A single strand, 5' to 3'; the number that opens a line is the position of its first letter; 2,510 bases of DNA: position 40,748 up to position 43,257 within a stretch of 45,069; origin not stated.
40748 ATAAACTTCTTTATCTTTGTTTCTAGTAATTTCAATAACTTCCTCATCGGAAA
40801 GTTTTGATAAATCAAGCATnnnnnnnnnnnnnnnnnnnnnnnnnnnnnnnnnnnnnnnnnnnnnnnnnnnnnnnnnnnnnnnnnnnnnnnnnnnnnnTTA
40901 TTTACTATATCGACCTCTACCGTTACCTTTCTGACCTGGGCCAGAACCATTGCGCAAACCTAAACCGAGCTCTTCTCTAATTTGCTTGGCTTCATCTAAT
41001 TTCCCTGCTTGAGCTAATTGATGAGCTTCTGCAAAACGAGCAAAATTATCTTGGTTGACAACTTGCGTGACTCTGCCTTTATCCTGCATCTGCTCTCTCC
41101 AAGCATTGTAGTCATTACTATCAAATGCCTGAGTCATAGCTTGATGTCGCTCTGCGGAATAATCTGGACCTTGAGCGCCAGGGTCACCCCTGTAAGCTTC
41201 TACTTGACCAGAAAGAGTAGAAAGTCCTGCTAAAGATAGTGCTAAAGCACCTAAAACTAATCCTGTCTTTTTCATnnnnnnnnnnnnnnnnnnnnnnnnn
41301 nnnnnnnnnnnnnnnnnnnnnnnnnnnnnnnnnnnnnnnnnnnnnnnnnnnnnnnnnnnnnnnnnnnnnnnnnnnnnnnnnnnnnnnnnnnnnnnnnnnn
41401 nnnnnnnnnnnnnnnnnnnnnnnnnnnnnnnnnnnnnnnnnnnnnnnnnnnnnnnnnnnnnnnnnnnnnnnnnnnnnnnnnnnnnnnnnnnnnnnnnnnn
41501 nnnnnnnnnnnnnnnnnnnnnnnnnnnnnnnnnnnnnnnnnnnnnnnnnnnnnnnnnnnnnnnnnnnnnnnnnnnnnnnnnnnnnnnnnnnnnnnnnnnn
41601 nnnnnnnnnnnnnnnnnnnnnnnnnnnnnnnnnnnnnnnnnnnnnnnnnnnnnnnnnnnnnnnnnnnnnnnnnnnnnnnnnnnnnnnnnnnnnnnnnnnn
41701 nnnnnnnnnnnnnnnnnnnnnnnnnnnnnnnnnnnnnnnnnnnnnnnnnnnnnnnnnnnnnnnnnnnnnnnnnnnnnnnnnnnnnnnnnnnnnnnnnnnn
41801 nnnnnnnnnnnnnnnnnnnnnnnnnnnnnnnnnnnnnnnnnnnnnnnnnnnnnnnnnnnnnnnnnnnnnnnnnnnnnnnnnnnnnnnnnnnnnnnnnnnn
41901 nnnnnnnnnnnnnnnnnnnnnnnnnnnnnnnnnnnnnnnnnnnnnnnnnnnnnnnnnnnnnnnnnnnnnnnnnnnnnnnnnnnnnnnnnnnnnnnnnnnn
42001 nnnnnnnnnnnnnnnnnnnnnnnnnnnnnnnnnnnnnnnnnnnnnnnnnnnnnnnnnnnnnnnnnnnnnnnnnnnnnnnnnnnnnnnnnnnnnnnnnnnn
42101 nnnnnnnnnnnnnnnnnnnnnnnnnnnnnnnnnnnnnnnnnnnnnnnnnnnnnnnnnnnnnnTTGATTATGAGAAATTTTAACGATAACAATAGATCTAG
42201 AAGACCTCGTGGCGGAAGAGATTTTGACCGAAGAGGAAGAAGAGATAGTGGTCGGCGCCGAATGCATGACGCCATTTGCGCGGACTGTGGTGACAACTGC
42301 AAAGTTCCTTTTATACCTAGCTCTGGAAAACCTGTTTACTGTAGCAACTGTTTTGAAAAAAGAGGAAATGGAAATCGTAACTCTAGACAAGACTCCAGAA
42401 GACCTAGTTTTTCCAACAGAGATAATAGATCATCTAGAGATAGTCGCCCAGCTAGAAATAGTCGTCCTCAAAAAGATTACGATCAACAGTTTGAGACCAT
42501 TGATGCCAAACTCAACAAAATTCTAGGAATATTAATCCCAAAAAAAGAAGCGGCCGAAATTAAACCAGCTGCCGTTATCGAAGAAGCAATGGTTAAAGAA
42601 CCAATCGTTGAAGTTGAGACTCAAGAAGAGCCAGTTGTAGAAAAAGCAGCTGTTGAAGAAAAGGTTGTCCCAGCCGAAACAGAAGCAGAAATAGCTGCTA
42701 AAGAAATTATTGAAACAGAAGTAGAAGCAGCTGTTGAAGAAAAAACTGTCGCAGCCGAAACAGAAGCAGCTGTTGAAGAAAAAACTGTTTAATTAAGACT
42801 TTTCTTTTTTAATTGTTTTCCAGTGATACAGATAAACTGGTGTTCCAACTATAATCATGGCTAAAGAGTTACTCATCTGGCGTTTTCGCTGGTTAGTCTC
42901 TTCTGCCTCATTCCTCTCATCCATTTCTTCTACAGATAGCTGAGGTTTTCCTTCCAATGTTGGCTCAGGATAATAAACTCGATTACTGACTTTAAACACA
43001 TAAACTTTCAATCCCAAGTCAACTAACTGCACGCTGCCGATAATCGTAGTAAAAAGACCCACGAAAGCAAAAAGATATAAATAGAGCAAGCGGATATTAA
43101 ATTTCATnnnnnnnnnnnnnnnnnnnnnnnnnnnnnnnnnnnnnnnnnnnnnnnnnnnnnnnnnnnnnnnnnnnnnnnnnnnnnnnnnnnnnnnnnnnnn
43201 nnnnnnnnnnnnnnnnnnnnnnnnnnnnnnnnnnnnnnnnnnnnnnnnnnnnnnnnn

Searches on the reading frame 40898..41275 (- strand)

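Call 85: search_protein_families(library=pfam, proteins=[window:40898-41275:-], max_evalue=0.001)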
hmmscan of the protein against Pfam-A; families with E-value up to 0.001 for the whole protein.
window:40898-41275:- (125 aa): 1 family
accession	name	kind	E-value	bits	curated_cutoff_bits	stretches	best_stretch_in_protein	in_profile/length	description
PF13801.11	Metal_resist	-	1.4e-05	25.6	29.2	1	10-97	2-88/125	Heavy-metal resistance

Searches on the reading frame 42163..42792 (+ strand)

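Call 85: search_protein_families(library=pfam, proteins=[window:42163-42792:+], max_evalue=0.001)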
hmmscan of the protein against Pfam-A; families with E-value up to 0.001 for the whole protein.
window:42163-42792:+ (209 aa): 1 family
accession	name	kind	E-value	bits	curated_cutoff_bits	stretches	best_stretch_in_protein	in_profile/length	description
PF23477.1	zf_Tbcl_2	-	1.1e-17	63.9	27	1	32-67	1-36/37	Probable treble clef zinc finger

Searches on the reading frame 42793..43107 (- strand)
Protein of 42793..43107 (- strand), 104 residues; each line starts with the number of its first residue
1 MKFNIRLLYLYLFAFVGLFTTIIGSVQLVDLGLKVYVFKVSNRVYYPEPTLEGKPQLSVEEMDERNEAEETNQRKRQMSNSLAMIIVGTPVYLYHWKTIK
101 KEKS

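Call 85: search_protein_families(library=pfam, proteins=[window:42793-43107:-], max_evalue=0.001)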
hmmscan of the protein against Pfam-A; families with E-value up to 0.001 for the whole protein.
window:42793-43107:- (104 aa): 1 family
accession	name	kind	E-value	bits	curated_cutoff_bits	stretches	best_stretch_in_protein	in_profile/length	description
PF18920.5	DUF5671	-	1.9e-11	44.4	28.4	1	69-100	36-67/132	Domain of unknown function (DUF5671)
